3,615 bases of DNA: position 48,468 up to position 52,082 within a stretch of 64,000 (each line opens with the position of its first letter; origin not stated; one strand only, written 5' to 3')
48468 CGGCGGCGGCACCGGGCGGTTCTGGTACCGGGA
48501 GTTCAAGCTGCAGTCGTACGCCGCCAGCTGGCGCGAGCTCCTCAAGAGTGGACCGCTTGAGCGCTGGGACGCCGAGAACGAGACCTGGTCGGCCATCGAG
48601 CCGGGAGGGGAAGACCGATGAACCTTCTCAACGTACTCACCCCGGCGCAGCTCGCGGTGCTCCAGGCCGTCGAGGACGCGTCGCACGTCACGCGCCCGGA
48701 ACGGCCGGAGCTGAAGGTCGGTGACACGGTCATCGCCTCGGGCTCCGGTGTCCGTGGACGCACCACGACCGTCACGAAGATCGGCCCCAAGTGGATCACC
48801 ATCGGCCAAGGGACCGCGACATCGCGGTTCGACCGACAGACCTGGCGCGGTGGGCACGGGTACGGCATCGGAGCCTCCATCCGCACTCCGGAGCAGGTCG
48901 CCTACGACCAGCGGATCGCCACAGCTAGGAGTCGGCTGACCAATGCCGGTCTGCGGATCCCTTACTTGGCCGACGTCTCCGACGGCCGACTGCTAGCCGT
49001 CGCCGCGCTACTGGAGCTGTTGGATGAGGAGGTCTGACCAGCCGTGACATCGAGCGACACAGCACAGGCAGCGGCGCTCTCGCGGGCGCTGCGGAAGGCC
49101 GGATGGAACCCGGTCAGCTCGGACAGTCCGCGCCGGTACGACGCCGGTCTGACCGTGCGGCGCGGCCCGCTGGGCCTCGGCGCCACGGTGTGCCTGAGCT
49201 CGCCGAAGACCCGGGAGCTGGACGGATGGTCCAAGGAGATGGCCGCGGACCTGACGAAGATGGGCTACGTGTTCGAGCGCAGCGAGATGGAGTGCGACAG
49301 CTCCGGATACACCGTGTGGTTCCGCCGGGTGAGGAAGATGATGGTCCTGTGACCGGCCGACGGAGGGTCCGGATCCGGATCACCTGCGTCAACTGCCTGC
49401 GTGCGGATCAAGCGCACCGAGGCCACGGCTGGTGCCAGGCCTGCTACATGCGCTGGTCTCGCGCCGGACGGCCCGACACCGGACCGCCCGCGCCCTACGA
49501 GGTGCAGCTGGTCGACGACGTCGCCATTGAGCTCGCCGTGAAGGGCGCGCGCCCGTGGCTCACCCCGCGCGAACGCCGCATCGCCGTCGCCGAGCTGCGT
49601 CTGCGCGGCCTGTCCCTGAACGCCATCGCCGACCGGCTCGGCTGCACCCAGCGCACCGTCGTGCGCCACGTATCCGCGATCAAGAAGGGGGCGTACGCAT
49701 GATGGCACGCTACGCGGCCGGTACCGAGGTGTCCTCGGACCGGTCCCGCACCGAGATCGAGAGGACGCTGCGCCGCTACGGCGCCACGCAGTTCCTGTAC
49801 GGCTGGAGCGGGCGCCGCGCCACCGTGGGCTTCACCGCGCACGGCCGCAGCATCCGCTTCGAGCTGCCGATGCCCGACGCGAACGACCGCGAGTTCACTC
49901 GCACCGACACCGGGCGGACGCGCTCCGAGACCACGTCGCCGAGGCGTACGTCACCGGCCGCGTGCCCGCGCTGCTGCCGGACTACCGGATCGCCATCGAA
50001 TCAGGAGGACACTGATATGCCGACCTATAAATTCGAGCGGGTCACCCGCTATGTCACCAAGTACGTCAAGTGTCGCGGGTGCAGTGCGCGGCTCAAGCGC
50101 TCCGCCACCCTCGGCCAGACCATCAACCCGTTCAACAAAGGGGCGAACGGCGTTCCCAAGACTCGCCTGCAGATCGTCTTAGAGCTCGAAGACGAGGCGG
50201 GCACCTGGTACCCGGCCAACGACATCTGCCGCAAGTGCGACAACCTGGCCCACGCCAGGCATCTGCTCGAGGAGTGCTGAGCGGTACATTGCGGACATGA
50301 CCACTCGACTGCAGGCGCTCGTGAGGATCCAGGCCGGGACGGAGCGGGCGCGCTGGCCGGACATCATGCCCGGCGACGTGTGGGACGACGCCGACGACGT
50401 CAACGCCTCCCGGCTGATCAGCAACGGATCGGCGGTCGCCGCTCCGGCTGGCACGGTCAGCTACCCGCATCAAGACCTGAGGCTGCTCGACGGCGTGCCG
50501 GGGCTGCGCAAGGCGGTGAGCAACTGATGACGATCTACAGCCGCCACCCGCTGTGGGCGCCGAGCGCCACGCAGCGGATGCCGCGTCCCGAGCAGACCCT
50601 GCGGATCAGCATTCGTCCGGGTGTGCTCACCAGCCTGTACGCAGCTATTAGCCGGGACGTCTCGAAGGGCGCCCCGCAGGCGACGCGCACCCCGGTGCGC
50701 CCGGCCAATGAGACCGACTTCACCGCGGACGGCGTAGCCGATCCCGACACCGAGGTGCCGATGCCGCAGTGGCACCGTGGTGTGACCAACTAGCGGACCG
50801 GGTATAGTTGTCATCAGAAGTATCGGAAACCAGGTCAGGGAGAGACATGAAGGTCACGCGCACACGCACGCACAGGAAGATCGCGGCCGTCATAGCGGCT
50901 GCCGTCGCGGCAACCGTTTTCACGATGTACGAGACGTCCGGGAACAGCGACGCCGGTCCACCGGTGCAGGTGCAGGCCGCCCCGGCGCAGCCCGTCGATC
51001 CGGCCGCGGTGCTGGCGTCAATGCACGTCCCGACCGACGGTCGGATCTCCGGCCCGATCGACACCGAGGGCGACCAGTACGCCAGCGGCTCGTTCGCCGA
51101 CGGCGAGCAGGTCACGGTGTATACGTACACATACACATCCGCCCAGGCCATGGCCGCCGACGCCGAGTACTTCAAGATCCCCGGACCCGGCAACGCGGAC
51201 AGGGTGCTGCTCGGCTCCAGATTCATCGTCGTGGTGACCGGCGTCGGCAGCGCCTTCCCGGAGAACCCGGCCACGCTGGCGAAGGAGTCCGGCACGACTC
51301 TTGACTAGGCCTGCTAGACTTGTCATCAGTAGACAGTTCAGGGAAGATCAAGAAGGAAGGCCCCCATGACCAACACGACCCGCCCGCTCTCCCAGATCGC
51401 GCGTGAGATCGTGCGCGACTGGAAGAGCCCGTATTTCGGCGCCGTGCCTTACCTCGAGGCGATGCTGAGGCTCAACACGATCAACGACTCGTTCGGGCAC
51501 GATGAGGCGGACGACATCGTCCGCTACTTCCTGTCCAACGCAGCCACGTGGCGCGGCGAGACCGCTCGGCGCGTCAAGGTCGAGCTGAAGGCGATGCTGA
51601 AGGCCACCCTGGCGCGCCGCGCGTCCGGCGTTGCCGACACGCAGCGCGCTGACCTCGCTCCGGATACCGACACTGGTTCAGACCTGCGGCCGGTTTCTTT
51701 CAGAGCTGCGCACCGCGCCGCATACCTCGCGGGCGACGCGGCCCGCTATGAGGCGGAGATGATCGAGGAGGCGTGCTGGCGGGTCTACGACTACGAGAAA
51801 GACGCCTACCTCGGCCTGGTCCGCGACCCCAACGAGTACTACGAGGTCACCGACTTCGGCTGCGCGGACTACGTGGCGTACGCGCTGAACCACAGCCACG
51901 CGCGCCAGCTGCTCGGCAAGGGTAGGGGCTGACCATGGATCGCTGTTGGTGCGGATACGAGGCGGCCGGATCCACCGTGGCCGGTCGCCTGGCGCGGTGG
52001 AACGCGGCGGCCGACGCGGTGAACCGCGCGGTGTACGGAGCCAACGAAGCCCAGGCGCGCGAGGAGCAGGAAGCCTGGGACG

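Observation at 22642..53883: Conserved start-associated motif TCAGGGA(A/G)G upstream of about 16 early/middle gene starts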

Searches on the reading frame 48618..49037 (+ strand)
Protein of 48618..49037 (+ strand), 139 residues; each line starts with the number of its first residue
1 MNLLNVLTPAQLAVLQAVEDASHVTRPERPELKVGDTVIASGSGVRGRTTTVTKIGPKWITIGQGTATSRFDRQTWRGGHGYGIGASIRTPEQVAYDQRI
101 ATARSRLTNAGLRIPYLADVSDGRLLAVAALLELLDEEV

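Call 42: search_protein_families(library=pfam, proteins=[window:48618-49037:+], max_evalue=0.01)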
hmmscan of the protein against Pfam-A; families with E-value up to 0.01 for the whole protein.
window:48618-49037:+ (139 aa): 1 family
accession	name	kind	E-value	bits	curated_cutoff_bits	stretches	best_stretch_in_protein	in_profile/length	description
PF24203.1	Phage_ProQ_C_like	-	3.1e-16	60.5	27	1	31-137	5-111/112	Phage ProQ C-terminal-like domain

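Call 60: search_dna_similar(query=window:48618-49037:+, collection=phages, mode=protein, max_rows=30, rows=spread, max_evalue=0.001)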
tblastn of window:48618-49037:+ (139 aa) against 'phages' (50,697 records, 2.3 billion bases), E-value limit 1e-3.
No match.
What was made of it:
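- The only RNA-related hit is a ProQ-C-like protein at 48618-49037, and it has no homolog in isolated phages (call 60).
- Tried and rejected: The ProQ-C-like protein has no tblastn homolog in 50,697 phage records (call 60).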

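Call 67: search_solved_structures(query=window:48618-49037:+, max_evalue=1)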
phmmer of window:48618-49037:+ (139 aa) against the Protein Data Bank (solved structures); distinct sequences matched with E-value up to 1: 2.
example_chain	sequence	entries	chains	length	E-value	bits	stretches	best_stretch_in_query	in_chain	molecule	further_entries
4iil_A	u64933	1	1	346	0.14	15.7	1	67-112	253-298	Membrane lipoprotein TpN38(b)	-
7sdb_A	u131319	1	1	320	0.9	13.1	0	19-80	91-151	Myo-inositol phosphohydrolase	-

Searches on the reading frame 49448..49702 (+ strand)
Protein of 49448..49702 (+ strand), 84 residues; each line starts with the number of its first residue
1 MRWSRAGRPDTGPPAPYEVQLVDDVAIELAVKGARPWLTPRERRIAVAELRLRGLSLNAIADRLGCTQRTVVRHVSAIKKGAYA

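Call 42: search_protein_families(library=pfam, proteins=[window:49448-49702:+], max_evalue=0.01)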
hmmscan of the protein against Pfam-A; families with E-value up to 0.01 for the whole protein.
window:49448-49702:+ (84 aa): 10 families
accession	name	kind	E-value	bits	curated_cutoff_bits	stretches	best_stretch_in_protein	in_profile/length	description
PF13384.12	HTH_23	-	2.3e-07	30.9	24.6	1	42-81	5-45/50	Homeodomain-like domain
PF00196.25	GerE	-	4.2e-06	26.7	23.5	1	38-79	3-42/57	Bacterial regulatory proteins, luxR family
PF13936.12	HTH_38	-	9.8e-06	25.7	27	1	44-75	10-41/44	Helix-turn-helix domain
PF08279.18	HTH_11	-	2.6e-05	24.5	25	1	51-80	11-41/55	HTH domain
PF04545.22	Sigma70_r4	-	0.00074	19.4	24.1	1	38-74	5-40/50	Sigma-70, region 4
PF08281.18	Sigma70_r4_2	-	0.0021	18.1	25.7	1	40-79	12-51/54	Sigma-70, region 4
PF12840.13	HTH_20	-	0.0036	17.7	27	1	51-76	15-40/51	Helix-turn-helix domain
PF13518.12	HTH_28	-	0.0043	17.5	25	1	43-76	1-34/52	Helix-turn-helix domain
PF07638.17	Sigma70_ECF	-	0.0049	17.2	21.1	1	40-78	138-175/185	ECF sigma factor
PF13551.12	HTH_29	-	0.007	16.9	28.1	0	44-77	1-35/64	Winged helix-turn helix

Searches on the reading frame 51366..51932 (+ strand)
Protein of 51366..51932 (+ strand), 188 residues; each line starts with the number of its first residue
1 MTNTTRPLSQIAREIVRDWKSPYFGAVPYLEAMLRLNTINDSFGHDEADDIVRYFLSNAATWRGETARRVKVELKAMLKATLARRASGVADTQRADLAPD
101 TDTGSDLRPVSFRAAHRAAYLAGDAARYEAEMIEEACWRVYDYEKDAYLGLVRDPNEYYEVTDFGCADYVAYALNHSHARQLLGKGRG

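Call 25: search_protein_families(library=pfam, proteins=[window:51366-51932:+], max_evalue=0.01)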
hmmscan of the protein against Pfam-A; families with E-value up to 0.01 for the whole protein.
window:51366-51932:+ (188 aa): 0 families

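Call 27: search_protein_families(library=phrogs, proteins=[window:51366-51932:+], max_evalue=0.001)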
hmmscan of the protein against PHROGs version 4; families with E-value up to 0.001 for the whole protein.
window:51366-51932:+ (188 aa): 1 family
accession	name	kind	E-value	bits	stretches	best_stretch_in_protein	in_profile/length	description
phrog_13953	-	unknown function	2.3e-31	109.6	1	4-79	62-137/137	-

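Call 28: find_related_loci(query=window:51366-51932:+, collection=viral_contigs, flank=10000)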
Query window:51366-51932:+ (188 aa) in viral_contigs; peptide patterns used: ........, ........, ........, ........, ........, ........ (x = any residue, [..] = any of these).
10 stretches matched a pattern; 4 encode a relative of the query (tblastn E <= 1e-3); 4 distinct loci.
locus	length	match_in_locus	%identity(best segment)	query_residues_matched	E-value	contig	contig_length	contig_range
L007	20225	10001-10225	71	5-79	8e-32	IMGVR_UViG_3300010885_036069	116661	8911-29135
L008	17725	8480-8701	62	6-79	2e-27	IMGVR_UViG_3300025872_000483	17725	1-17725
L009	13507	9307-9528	62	6-79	2e-27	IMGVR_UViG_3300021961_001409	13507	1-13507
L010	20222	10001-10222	62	6-79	2e-27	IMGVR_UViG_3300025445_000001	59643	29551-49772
